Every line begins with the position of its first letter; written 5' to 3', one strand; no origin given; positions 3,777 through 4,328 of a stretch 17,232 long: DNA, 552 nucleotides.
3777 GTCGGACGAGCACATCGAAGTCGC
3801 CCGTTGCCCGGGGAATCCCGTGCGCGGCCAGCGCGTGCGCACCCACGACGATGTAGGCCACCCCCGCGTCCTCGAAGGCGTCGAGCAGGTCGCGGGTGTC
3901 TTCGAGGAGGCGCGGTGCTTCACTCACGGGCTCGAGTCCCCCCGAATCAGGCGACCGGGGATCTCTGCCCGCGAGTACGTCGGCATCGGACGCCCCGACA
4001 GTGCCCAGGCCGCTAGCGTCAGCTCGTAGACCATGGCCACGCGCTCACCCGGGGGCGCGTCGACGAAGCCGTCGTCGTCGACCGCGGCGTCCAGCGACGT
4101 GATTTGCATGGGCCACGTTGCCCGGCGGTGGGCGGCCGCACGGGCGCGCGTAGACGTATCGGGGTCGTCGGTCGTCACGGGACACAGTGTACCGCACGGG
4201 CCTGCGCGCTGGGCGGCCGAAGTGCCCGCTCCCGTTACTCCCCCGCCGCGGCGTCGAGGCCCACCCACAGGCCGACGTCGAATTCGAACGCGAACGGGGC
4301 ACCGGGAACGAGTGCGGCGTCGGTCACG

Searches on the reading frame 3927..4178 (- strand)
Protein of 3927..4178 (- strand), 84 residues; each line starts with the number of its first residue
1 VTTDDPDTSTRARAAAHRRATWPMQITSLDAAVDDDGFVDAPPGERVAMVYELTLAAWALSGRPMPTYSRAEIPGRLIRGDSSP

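Call 13: find_homologous_proteins(query=window:3927-4178:-)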
Query window:3927-4178:- (84 aa): 8 proteins with E <= 0.001 among 17 candidates.
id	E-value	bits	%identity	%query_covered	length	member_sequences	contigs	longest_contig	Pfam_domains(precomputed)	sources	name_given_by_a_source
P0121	7.5e-32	126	100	73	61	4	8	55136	-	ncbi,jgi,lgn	jgi:hypothetical protein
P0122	3.2e-18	83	66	70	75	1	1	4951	-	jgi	jgi:hypothetical protein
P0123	9.4e-16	75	58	69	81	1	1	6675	-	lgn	-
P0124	2.9e-15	74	56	70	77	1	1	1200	-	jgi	jgi:hypothetical protein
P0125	3.8e-9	54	69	42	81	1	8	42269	-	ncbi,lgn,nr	ncbi:MAG: hypothetical protein IT374_04865 [Polyangiaceae bacterium]|nr:hypothetical protein [Polyan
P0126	1.1e-7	49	66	42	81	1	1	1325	-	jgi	jgi:hypothetical protein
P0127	1.3e-7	49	50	73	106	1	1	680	-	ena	-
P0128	4.6e-7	47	66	42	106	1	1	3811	-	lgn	-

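Call 25: find_homologous_proteins(query=A3)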
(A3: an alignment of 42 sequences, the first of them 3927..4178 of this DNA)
Query A3 (42 sequences) (84 aa, profile of the alignment): 1373 proteins with E <= 0.001 among 3182 candidates; the best 120 are listed.
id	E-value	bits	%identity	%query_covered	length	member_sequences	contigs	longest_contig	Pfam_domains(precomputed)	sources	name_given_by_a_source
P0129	1.1e-30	123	44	70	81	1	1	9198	-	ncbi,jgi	jgi:hypothetical protein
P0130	3.1e-30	122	40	71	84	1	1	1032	-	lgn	-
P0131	5.2e-30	121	40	87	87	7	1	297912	-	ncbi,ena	-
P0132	6.1e-30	121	42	88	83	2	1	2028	-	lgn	-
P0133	6.3e-30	121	45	71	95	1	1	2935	-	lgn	-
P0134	7.0e-30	120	41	87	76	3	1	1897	-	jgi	jgi:hypothetical protein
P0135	9.3e-30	120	41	87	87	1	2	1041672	-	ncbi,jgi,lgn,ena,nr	ncbi:MAG TPA: hypothetical protein VHC97_17580 [Thermoanaerobaculia bacterium]|jgi:hypothetical prot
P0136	1.2e-29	120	51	73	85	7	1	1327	-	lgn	-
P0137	1.3e-29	120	40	100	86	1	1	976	-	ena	-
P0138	1.6e-29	119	39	92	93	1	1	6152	-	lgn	-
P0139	1.6e-29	119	49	80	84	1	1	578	-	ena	-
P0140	1.7e-29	119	42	70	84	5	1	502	-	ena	-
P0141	1.9e-29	119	39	74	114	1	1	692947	-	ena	-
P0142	2.1e-29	119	38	69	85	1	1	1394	-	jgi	jgi:hypothetical protein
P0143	2.3e-29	119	41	95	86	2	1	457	-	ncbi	-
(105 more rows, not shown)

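Call 26: search_protein_families(library=pfam, alignment_id=A3, max_evalue=1)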
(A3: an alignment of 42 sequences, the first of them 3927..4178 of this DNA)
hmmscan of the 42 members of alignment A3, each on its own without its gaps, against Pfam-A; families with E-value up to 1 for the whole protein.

A. member 1, window:3927-4178:- (84 aa): 0 families

B. families by the number of members that match (of 42 scanned): 5 families
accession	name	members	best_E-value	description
PF15612.11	WHIM1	1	0.091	WSTF, HB1, Itc1p, MBD9 motif 1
PF02474.21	NodA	1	0.11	Nodulation protein A (NodA)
PF25479.1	Vts1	1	0.17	RNA-binding protein vts1-like domain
PF13547.12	GTA_TIM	1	0.22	GTA TIM-barrel-like domain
PF21886.1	BRF2-like_C_cyclin_rpt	1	0.26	BRF2-like, C-terminal cyclin repeat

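Call 36: search_solved_structures(query=A4, max_evalue=10, show_alignments=2)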
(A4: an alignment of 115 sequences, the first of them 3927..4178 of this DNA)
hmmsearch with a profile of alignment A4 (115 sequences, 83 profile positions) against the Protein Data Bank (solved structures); distinct sequences matched with E-value up to 10: 0.

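Call 39: predict_structure(alignment_id=A4)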
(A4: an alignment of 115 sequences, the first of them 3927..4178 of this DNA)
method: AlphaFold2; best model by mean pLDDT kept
length: 84 residues; sequences in the alignment: 115
mean_pLDDT: 75.3   pTM: 0.41
mean pLDDT of the five models: 75.3, 72.7, 72.5, 72.5, 72.1
residues with pLDDT >= 90: 3; 70-90: 56; 50-70: 24; < 50: 1
segments of 3 or more residues with pLDDT < 50: none
pLDDT, mean of each block of 10 residues (from residue 1): 61 70 74 66 85 89 86 77 60
secondary structure, 60 per line:
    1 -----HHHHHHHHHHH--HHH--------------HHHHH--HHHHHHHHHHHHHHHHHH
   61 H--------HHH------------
elements in order: H6-16 H36-40 H43-61

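Call 55: search_protein_representatives(alignment_id=A4)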
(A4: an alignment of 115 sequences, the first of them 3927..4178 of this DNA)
Query: 115 sequences, 83 profile positions. Proteins with E-value up to 0.001 (for the whole library): 1194; up to 1e-10: 442; up to 1e-30: 3. The best 150 are listed.
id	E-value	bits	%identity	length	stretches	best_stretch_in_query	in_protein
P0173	4.2e-34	132.2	-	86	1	4-81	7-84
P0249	1.1e-31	124.5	-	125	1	3-81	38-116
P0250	8.6e-31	121.6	-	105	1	5-79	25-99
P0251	1.1e-30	121.2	-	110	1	4-80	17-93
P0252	2.0e-30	120.4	-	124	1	4-80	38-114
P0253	5.2e-29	115.9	-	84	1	4-73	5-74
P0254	5.6e-29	115.8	-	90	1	5-78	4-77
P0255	5.7e-29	115.7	-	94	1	4-80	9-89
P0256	9.3e-29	115.0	-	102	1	9-78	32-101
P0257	5.9e-28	112.5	-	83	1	4-81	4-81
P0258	6.8e-28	112.3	-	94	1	7-81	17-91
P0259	8.0e-28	112.0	-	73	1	11-79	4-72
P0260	1.2e-27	111.5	-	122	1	4-80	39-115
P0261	1.7e-27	111.0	-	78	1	4-78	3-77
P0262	2.2e-27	110.6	-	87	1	4-80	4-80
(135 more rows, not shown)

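Call 57: search_protein_families(library=padloc, alignment_id=A4, max_evalue=0.1)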
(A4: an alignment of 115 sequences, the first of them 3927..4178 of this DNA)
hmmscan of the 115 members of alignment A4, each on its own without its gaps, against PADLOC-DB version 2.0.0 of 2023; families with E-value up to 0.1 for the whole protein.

A. member 1, window:3927-4178:- (84 aa): 0 families

B. families by the number of members that match (of 115 scanned): 2 families
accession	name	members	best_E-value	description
PDLC02814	DpdC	1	0.042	DpdC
PDLC01799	CARF1--CARF_HEPN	1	0.054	-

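Call 69: fold_search(model_id=the predicted structure, library=pdb)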
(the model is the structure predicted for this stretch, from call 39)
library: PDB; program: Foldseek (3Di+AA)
matches with E <= 10: 2; with E <= 0.001: 0
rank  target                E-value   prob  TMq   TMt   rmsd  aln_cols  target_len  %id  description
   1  8b6f_B0               8.2e+00  0.01  0.16  0.14  13.1        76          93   10  Cryo-EM structure of NADH:ubiquinone oxidoreductase (complex-I) from respiratory supercomplex of Tetrahymena thermoph (released 2023-03-29)
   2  6uvi_A                9.4e+00  0.09  0.20  0.12   2.0        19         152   37  Crystal structure of alr1298, a pentapeptide repeat protein from Nostoc Pcc 7120, determined at 2.3 Angstrom resolutio (released 2020-03-04)
